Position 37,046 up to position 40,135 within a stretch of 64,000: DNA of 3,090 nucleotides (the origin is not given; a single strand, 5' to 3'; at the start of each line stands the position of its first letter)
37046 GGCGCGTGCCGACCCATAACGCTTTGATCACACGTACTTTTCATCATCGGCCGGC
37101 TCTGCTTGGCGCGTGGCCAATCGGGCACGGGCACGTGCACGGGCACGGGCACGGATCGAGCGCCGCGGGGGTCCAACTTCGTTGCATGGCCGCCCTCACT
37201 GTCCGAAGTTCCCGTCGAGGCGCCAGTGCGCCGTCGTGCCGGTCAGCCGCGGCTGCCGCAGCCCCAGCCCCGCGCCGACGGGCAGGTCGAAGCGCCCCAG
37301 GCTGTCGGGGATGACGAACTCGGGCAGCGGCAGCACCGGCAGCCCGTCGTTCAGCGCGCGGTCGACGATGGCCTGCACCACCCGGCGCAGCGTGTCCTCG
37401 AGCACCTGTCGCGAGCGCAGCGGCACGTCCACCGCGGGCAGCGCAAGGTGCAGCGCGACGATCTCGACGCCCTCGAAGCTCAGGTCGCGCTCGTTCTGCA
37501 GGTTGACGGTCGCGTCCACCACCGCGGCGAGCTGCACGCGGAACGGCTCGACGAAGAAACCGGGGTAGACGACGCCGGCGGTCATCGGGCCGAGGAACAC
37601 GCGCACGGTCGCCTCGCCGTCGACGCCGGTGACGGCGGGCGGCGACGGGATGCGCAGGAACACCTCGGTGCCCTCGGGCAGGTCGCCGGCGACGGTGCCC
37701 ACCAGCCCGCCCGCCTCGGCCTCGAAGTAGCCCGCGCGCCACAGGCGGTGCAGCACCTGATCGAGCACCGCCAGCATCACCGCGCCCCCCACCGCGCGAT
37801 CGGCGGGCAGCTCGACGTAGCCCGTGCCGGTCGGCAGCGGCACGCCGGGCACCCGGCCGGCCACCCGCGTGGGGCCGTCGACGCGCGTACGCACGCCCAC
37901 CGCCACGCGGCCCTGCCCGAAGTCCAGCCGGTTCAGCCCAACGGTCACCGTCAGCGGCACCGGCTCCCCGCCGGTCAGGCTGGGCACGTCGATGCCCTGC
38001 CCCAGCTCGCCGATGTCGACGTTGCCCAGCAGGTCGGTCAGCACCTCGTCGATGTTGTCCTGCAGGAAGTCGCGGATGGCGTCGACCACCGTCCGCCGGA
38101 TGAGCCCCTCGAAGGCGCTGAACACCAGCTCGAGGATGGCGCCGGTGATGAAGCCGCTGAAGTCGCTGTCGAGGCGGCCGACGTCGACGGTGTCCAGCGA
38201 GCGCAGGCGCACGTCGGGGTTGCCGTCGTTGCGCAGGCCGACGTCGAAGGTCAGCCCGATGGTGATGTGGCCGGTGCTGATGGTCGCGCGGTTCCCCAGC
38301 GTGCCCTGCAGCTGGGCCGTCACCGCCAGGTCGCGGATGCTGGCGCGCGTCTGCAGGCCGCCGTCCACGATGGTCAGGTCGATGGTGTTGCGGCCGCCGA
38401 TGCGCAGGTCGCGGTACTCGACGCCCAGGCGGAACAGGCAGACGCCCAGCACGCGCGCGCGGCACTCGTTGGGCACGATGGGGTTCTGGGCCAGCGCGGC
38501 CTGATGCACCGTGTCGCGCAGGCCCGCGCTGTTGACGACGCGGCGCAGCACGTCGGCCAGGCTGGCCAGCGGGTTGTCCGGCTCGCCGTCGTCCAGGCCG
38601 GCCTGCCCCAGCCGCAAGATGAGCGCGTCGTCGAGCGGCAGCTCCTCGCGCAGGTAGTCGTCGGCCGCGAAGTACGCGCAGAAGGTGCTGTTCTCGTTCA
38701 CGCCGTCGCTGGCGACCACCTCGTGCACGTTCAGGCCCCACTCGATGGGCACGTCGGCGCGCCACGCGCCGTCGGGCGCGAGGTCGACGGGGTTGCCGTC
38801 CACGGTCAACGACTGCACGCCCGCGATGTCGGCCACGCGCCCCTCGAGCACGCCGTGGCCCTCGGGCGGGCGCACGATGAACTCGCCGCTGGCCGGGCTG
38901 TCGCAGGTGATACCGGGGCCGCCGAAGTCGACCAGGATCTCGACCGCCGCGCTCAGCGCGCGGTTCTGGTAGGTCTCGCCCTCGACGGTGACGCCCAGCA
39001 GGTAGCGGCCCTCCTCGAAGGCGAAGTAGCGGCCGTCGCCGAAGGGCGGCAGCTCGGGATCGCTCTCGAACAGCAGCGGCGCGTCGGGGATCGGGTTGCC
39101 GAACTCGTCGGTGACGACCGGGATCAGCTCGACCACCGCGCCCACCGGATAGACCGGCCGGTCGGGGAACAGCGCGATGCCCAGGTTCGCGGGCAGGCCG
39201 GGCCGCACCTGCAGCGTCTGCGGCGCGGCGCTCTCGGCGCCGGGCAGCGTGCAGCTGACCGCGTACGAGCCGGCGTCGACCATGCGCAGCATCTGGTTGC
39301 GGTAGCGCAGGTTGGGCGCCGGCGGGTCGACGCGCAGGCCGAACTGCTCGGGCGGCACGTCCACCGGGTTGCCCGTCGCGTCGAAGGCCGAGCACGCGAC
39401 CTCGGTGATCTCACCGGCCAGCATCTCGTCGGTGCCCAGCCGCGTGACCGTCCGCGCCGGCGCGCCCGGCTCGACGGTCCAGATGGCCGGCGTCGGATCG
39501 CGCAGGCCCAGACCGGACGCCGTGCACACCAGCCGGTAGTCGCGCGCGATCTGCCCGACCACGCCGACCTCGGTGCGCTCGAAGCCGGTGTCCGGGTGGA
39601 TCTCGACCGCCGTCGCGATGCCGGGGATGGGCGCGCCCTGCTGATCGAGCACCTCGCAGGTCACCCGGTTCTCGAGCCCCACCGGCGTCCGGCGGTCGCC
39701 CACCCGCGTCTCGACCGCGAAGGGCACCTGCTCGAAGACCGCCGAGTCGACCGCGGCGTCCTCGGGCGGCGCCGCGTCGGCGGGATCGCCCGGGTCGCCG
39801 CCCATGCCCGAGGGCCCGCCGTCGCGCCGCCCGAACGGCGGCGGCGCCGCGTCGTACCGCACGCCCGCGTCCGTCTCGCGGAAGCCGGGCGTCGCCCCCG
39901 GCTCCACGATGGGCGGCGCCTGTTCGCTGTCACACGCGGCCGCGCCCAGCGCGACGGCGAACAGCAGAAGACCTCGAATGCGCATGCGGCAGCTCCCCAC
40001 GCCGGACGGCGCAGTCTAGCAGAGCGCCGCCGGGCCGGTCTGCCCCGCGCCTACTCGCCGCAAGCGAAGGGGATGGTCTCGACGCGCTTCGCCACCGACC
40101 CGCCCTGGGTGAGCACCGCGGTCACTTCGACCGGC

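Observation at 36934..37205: Composite repeat structure between two paralogous lipoprotein genes: 21-bp direct repeats carrying the ribosome-binding site and ATG, inverted hexanucleotide tracts, and a Cys-Pro mini-ORF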

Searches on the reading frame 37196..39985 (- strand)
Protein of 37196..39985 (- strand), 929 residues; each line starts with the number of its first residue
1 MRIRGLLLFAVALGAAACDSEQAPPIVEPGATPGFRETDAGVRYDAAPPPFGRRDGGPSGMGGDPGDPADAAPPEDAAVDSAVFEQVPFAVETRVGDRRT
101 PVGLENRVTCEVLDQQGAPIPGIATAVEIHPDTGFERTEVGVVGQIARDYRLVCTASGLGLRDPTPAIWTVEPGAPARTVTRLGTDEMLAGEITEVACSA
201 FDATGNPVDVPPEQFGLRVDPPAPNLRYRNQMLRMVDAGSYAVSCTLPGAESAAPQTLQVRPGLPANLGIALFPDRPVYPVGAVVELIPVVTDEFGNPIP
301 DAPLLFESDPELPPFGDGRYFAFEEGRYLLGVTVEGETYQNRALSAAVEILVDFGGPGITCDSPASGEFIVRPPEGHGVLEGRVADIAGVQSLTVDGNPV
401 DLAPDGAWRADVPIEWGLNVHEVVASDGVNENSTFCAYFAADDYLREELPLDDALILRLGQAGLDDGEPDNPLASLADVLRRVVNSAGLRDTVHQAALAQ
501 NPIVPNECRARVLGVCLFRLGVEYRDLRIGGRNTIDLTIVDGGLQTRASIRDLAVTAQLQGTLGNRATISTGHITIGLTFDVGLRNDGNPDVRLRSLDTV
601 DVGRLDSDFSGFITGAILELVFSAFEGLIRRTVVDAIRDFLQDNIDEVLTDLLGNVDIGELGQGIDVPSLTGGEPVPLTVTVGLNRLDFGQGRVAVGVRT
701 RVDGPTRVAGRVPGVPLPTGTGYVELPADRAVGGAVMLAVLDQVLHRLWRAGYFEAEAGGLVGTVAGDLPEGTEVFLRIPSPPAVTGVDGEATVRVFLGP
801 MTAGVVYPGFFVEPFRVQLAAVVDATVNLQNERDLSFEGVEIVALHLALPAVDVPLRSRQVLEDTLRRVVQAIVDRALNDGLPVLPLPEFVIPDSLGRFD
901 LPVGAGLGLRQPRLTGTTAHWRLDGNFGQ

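Call 21: find_encoding_contigs(protein=window:37196-39985:-, flank=10000, max_places=6)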
Protein window:37196-39985:- (929 aa): no gene with exactly this product is on record in the collection.

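Call 73: search_protein_families(library=pfam, proteins=[window:37199-39985:-], max_evalue=0.01)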
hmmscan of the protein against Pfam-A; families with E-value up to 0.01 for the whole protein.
window:37199-39985:- (929 aa): 3 families
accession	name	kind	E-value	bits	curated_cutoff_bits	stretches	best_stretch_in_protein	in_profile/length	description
PF09136.16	Glucodextran_B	-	0.00045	20.5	27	1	357-430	1-70/83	Glucodextranase, domain B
PF02369.22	Big_1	-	0.00086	19.8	34.9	0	287-309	21-43/93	Bacterial Ig-like domain (group 1)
PF13620.12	CarboxypepD_reg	-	0.0028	18.4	32.3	0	235-272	44-81/82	Carboxypeptidase regulatory-like domain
